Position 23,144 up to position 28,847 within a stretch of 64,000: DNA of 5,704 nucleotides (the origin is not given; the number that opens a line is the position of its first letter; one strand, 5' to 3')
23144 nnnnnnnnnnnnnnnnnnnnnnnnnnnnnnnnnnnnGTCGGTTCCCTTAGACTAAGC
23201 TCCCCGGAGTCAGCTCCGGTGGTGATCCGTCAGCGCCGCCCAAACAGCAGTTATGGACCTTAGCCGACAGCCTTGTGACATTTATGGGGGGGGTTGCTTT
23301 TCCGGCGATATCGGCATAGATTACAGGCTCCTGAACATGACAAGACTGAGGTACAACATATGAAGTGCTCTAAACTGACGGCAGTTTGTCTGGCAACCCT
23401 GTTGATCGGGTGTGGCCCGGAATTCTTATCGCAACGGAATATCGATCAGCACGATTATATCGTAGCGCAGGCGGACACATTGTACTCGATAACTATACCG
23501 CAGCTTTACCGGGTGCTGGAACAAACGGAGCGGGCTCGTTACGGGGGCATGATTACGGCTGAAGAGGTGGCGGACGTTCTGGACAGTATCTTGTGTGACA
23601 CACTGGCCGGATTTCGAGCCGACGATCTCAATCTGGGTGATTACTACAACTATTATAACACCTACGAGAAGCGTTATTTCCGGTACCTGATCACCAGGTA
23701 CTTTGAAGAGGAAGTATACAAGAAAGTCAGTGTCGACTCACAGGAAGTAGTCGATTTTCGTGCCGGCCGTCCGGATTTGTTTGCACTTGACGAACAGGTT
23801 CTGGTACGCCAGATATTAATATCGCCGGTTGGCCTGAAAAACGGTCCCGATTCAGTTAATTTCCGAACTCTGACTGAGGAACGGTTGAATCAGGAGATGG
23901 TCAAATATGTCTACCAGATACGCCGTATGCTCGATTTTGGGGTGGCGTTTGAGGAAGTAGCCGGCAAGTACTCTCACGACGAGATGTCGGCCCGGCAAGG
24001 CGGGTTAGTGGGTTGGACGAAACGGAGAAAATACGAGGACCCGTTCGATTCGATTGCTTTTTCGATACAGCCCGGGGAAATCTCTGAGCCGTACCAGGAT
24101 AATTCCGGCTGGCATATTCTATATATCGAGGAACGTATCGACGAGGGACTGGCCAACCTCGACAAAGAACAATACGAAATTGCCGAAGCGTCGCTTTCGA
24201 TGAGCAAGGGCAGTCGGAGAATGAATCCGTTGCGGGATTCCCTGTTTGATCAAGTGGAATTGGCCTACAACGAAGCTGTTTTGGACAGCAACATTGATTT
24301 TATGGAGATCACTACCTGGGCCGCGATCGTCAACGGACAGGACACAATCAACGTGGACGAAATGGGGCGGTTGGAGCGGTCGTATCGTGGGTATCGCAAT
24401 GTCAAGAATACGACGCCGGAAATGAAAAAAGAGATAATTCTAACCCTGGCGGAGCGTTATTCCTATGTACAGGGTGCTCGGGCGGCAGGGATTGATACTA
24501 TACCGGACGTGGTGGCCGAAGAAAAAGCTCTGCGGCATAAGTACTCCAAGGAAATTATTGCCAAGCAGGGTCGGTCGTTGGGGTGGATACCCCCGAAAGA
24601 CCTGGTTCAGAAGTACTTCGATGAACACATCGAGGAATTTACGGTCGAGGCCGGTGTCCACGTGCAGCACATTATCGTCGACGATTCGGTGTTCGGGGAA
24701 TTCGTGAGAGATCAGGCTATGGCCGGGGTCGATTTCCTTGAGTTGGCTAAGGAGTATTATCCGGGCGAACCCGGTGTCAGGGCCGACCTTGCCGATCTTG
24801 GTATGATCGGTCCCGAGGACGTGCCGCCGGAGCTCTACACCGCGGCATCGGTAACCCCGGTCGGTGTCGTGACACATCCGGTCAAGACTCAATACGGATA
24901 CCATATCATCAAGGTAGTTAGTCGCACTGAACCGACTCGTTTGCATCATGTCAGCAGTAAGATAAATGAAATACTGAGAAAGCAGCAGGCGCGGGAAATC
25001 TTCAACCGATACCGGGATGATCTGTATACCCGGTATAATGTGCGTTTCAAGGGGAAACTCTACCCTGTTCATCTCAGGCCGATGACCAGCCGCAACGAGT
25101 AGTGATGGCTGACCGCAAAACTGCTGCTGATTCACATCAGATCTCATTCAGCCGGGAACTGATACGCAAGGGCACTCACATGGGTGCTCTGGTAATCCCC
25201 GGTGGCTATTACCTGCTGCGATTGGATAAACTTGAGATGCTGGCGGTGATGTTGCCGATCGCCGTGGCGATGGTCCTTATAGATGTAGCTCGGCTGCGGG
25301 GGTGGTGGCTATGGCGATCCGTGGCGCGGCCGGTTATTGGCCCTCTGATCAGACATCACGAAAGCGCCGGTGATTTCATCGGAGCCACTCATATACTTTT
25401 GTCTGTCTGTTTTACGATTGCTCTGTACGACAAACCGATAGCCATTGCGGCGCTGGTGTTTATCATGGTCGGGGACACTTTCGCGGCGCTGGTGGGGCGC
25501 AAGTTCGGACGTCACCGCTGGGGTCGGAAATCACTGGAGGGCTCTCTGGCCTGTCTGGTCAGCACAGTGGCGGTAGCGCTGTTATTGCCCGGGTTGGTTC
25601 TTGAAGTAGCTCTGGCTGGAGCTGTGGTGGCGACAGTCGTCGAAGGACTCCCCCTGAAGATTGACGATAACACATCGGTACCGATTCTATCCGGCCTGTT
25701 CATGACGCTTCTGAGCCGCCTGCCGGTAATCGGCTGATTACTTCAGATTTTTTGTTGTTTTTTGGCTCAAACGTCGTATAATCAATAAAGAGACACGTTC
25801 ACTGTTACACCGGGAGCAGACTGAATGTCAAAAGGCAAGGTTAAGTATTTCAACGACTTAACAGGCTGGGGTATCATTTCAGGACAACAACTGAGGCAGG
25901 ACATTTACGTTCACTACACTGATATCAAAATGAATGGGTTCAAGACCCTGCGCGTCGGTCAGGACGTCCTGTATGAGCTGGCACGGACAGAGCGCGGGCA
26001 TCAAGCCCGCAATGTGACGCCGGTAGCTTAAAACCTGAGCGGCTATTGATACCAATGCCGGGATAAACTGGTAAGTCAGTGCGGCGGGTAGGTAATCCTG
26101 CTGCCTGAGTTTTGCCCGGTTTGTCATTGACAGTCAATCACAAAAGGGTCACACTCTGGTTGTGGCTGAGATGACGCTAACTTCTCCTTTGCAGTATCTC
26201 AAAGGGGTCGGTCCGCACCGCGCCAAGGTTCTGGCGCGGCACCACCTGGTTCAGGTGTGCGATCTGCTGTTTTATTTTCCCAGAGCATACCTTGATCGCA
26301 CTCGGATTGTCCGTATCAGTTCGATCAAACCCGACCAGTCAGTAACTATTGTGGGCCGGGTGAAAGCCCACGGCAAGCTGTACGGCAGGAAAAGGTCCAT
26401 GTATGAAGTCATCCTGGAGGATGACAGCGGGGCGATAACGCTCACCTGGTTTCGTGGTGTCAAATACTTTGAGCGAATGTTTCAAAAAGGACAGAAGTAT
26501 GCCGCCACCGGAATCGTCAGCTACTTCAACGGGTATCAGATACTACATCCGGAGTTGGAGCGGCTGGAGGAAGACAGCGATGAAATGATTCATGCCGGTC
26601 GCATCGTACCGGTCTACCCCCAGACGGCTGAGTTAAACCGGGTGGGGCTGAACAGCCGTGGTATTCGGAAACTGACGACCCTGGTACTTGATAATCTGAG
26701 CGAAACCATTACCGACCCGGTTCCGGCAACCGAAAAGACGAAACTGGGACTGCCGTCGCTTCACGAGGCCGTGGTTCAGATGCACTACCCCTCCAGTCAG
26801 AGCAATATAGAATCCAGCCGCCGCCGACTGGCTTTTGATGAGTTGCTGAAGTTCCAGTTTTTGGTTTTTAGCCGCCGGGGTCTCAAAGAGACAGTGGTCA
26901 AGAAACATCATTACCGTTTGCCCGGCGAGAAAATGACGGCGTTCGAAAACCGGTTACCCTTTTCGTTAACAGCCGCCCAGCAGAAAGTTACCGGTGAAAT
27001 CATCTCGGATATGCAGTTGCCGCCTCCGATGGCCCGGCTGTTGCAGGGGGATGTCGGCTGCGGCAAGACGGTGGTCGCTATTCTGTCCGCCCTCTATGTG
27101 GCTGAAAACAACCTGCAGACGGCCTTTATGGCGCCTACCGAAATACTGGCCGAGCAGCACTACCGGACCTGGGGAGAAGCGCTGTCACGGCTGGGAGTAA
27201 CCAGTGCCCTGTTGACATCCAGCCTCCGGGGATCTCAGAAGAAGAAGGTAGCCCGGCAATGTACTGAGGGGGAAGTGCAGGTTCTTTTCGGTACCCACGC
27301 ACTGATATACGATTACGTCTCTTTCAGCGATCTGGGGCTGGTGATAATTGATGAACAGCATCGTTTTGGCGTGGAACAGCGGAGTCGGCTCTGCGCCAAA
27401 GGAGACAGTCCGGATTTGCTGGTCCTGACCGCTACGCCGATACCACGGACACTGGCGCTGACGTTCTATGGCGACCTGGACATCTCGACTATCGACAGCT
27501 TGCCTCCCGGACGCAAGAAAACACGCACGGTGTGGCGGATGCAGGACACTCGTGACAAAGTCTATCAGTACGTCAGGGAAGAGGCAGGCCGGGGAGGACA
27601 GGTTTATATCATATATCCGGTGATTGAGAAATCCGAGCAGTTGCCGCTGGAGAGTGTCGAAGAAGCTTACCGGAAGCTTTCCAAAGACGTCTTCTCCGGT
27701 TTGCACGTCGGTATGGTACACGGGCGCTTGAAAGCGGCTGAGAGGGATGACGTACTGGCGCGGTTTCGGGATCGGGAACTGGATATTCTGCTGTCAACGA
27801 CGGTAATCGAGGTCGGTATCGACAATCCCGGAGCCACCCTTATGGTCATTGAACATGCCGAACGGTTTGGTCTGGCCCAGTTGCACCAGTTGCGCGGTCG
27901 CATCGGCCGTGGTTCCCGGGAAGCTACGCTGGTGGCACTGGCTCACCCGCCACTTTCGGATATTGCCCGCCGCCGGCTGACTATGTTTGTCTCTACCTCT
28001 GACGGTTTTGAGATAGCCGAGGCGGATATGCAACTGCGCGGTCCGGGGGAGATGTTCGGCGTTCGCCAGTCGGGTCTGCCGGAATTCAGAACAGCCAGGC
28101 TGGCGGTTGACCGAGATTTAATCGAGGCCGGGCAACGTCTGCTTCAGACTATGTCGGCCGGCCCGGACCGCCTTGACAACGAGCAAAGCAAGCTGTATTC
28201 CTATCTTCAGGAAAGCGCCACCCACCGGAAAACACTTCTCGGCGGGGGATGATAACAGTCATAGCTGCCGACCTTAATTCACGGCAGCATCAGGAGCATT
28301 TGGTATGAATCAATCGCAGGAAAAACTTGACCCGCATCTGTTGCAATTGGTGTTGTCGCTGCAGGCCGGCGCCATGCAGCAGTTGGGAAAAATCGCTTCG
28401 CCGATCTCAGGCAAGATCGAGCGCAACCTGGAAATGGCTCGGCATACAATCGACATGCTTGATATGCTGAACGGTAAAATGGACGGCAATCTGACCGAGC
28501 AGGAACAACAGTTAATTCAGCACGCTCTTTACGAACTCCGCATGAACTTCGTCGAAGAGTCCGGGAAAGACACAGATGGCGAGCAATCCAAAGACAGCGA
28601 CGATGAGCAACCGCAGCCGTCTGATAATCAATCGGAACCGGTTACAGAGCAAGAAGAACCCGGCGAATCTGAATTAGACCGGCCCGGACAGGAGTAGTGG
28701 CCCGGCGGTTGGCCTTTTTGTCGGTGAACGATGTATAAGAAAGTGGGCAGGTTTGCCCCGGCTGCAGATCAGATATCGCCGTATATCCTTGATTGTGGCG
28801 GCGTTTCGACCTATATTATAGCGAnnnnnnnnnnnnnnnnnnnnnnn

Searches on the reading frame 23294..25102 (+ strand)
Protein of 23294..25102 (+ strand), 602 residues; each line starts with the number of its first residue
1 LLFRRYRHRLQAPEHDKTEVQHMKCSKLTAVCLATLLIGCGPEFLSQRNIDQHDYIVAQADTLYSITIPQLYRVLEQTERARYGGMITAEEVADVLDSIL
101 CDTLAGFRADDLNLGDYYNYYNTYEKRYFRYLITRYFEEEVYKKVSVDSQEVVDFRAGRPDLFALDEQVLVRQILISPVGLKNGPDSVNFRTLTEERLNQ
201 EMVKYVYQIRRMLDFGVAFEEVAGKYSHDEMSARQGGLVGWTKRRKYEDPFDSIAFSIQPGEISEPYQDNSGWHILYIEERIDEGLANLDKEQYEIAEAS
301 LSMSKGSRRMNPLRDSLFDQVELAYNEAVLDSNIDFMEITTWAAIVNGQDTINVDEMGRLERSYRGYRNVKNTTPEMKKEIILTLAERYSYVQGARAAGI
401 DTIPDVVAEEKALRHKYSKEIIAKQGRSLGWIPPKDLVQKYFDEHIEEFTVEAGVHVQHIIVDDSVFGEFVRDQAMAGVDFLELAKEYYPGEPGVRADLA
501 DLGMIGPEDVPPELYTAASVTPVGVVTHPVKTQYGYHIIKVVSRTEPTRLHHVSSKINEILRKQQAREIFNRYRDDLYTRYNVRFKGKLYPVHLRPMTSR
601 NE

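Call 33: search_protein_families(library=pfam, proteins=[window:23294-25102:+], max_evalue=0.00001)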
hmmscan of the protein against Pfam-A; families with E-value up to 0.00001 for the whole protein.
window:23294-25102:+ (602 aa): 3 families
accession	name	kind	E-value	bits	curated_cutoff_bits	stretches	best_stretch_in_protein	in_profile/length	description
PF00639.27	Rotamase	-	3.9e-30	105.1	21.7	2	196-279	12-96/97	PPIC-type PPIASE domain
PF13616.12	Rotamase_3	-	7.7e-25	88.1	22.5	2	168-280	15-114/116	PPIC-type PPIASE domain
PF13145.12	Rotamase_2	-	1.3e-21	78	27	1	436-548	4-112/121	PPIC-type PPIASE domain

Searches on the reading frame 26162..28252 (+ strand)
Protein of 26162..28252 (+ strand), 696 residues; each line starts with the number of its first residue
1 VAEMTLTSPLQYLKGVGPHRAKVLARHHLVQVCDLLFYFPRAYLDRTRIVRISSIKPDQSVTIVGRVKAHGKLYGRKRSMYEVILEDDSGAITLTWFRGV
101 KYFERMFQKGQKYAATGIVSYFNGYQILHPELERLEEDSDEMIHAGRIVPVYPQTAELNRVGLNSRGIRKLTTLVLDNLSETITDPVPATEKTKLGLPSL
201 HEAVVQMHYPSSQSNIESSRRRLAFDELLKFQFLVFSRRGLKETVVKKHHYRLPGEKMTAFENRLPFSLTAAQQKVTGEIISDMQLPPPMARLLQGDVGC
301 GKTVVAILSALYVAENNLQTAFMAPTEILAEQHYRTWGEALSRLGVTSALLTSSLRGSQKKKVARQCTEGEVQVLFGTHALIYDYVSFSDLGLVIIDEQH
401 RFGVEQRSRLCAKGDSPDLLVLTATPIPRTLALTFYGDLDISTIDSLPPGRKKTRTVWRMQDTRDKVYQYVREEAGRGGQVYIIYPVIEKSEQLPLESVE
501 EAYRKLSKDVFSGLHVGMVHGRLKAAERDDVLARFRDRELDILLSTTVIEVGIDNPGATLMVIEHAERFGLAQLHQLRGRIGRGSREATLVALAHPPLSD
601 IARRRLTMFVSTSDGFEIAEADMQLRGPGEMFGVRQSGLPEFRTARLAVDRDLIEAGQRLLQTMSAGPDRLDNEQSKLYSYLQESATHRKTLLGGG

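Call 33: search_protein_families(library=pfam, proteins=[window:26162-28252:+], max_evalue=0.00001)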
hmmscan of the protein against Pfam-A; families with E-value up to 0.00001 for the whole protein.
window:26162-28252:+ (696 aa): 6 families
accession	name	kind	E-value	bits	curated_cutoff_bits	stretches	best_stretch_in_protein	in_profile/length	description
PF17191.10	RecG_wedge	-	1.2e-27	97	23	1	10-160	2-148/162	RecG wedge domain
PF00270.35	DEAD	-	4.5e-21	75.7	26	1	273-431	4-164/167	DEAD/DEAH box helicase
PF00271.37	Helicase_C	-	1.1e-20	74.4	23.5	1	467-583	6-108/110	Helicase conserved C-terminal domain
PF04851.21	ResIII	-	8.9e-10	39.1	22.5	1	268-426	3-162/164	Type III restriction enzyme, res subunit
PF19833.4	RecG_dom3_C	-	1.2e-09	38.5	26.8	1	612-675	1-66/87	ATP-dependent DNA helicase RecG, domain 3, C-terminal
PF01336.31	tRNA_anti-codon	-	3.9e-09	36.8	27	1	61-134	1-74/75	OB-fold nucleic acid binding domain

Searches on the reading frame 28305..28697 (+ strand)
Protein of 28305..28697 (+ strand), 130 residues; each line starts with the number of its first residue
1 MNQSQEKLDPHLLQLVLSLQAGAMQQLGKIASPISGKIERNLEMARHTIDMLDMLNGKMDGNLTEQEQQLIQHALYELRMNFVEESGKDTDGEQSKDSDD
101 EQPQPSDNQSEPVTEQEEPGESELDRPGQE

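Call 33: search_protein_families(library=pfam, proteins=[window:28305-28697:+], max_evalue=0.00001)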
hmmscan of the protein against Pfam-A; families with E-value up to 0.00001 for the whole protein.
window:28305-28697:+ (130 aa): 1 family
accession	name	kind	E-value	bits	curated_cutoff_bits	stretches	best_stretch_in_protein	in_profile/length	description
PF08899.16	DUF1844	-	6.6e-27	93.9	27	1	12-84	4-76/76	Domain of unknown function (DUF1844)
